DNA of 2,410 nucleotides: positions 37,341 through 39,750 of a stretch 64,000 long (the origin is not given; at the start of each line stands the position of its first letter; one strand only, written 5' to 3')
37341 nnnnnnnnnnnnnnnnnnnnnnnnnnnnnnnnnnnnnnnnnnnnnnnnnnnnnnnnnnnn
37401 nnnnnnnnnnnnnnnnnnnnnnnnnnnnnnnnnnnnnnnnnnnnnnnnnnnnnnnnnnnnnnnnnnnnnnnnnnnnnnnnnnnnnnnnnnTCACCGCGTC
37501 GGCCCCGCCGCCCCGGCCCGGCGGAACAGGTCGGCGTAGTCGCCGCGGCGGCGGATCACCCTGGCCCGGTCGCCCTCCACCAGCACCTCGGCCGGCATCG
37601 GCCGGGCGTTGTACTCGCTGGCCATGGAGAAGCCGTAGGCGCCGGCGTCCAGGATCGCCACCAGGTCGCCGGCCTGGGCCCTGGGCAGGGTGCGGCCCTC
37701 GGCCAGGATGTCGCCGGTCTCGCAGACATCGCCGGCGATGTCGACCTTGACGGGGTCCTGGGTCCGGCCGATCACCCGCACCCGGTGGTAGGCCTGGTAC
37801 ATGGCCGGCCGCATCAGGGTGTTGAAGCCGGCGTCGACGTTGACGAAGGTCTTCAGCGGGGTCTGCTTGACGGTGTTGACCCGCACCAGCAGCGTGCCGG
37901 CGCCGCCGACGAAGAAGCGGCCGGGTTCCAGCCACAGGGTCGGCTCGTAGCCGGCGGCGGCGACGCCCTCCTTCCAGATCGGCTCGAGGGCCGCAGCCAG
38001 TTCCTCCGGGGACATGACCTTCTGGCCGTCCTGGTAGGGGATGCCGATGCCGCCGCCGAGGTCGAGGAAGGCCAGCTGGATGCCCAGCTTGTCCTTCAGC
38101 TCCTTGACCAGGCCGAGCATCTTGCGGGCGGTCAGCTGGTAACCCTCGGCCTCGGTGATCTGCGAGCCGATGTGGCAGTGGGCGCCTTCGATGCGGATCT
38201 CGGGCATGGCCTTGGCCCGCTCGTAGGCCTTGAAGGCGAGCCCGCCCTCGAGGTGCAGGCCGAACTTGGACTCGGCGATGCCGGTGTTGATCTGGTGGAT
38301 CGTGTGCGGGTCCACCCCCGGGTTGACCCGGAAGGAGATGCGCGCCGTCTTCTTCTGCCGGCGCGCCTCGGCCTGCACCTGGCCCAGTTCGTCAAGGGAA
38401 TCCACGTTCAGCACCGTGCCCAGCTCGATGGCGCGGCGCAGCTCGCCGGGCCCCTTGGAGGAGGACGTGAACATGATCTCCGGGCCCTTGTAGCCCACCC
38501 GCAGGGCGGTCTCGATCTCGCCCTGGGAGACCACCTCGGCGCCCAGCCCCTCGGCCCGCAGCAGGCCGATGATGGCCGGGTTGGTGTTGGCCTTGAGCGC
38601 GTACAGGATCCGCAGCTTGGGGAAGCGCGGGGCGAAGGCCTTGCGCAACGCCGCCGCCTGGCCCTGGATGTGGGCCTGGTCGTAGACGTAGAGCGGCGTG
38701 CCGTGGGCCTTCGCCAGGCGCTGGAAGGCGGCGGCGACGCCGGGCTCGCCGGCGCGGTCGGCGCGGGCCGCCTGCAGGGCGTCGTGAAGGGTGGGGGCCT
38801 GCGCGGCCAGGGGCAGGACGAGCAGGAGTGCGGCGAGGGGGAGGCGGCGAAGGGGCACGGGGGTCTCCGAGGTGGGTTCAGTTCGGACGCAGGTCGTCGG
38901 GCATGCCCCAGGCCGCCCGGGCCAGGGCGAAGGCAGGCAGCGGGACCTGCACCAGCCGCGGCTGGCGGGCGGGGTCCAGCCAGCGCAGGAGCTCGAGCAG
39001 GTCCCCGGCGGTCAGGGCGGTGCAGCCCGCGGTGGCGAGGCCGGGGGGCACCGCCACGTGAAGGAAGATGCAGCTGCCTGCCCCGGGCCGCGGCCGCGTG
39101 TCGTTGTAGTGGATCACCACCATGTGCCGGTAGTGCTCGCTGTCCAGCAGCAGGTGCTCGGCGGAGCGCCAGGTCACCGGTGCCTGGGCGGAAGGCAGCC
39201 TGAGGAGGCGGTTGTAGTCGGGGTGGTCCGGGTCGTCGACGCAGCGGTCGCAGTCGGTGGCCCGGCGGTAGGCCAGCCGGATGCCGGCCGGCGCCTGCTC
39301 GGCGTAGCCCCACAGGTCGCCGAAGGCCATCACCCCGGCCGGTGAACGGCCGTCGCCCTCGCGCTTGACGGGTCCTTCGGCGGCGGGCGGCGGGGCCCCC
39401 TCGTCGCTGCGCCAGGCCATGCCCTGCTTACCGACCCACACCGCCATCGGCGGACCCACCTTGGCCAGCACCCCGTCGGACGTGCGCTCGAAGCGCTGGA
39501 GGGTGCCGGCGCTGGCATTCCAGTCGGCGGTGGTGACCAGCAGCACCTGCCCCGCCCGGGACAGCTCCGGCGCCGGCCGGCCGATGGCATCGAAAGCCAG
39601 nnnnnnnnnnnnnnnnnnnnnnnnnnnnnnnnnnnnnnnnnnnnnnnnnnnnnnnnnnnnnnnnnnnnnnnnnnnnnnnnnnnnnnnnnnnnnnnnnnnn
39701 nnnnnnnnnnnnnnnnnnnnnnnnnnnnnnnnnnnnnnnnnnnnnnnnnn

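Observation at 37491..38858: LysA-like PLP decarboxylase with a cleavable-looking signal peptide, embedded in the PG operon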

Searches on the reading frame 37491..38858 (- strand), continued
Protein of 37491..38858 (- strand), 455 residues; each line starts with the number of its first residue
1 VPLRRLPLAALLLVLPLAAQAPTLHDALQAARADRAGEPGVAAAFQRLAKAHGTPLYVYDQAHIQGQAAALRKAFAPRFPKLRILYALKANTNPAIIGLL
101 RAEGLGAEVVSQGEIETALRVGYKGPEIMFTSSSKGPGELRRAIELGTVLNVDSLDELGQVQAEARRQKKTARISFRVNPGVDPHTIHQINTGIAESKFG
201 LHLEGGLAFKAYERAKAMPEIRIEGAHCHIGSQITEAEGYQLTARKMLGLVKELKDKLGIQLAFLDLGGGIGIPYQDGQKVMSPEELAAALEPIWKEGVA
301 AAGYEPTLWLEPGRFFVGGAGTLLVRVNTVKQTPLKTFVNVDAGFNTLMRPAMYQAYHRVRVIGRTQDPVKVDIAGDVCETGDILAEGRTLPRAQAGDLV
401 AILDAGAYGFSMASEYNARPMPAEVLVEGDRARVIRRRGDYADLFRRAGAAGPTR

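Call 63: fold_search(model_id=the predicted structure, library=pdb)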
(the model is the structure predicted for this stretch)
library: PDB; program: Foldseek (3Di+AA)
matches with E <= 10: 1618; with E <= 0.001: 280
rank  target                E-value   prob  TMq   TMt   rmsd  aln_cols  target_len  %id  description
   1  1twi_A                2.1e-44  1.00  0.83  0.86   2.7       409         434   39  Crystal structure of Diaminopimelate Decarboxylase from m. jannaschii in co-complex with L-lysine (released 2004-07-27)
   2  1tuf_A                2.3e-44  1.00  0.83  0.86   2.8       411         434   39  Crystal structure of Diaminopimelate Decarboxylase from m. jannaschi (released 2004-07-20)
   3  2p3e_B                9.3e-42  1.00  0.78  0.88   2.0       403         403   39  Crystal structure of AQ1208 from Aquifex aeolicus (released 2007-05-01)
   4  2p3e_A                2.0e-41  1.00  0.78  0.88   1.9       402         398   39  Crystal structure of AQ1208 from Aquifex aeolicus (released 2007-05-01)
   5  2qgh                  6.3e-41  1.00  0.81  0.93   2.1       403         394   38  Crystal structure of diaminopimelate decarboxylase from Helicobacter pylori complexed with L-lysine (released 2008-05-27)
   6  3c5q                  6.6e-41  1.00  0.80  0.92   2.2       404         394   38  Crystal structure of diaminopimelate decarboxylase (I148L mutant) from Helicobacter pylori complexed with L-lysine (released 2008-05-27)
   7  4xg1_C                1.3e-39  1.00  0.79  0.87   2.6       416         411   34  Psychromonas ingrahamii diaminopimelate decarboxylase with LLP (released 2016-03-09)
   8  6n2f_B                3.0e-39  1.00  0.81  0.87   2.3       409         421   32  Meso-Diaminopimelate Decarboxylase from Arabidopsis thaliana (Isoform 2) (released 2019-04-24)
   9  3vab_A                3.4e-39  1.00  0.79  0.86   3.3       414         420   38  Crystal structure of Diaminopimelate decarboxylase from Brucella melitensis bound to PLP (released 2012-01-18)
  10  1ko0                  4.1e-39  1.00  0.77  0.83   3.2       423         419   34  Crystal Structure of a D,L-lysine complex of diaminopimelate decarboxylase (released 2003-11-11)
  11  4xg1_D                7.8e-39  1.00  0.78  0.88   2.6       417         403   34  Psychromonas ingrahamii diaminopimelate decarboxylase with LLP (released 2016-03-09)
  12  4xg1_B                1.1e-38  1.00  0.80  0.87   2.9       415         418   35  Psychromonas ingrahamii diaminopimelate decarboxylase with LLP (released 2016-03-09)
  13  5x7m_A                2.3e-38  1.00  0.81  0.84   2.5       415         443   32  Crystal structure of meso-diaminopimelate decarboxylase (DAPDC) from Corynebacterium glutamicum (released 2018-01-10)
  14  1knw                  2.3e-38  1.00  0.75  0.81   3.2       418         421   34  Crystal structure of diaminopimelate decarboxylase (released 2003-11-11)
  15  9cpz_A                3.9e-38  1.00  0.81  0.78   3.0       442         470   28  C387S variant of D-ornithine/D-lysine decarboxylase complexed with PMP and 4-guanidinobutanal (released 2025-08-06)
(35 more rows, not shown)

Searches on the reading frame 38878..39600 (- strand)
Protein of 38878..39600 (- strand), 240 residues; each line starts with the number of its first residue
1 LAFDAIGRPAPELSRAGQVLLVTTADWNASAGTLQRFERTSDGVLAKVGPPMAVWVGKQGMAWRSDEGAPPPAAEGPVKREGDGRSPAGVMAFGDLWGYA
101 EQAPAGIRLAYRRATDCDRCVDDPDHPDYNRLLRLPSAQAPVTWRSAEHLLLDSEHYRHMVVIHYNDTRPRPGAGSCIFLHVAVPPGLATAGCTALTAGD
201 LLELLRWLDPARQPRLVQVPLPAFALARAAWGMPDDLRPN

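Call 45: search_protein_families(library=pfam, proteins=[window:38878-39600:-], max_evalue=1)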
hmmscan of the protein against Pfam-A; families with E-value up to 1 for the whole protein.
window:38878-39600:- (240 aa): 1 family
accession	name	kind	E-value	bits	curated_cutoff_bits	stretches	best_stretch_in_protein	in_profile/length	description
PF03734.19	YkuD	-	0.002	19.2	23.4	1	78-211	33-141/146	L,D-transpeptidase catalytic domain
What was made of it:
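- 38878..40290 (-): Exported VanX-type D-Ala-D-Ala dipeptidase (M15) fused to a YkuD-like C-terminal domain. It lies directly upstream of lysA, 19 nt away. The C-terminus hits YkuD at E 0.002, 19 bits, below the gathering cutoff (call 45).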
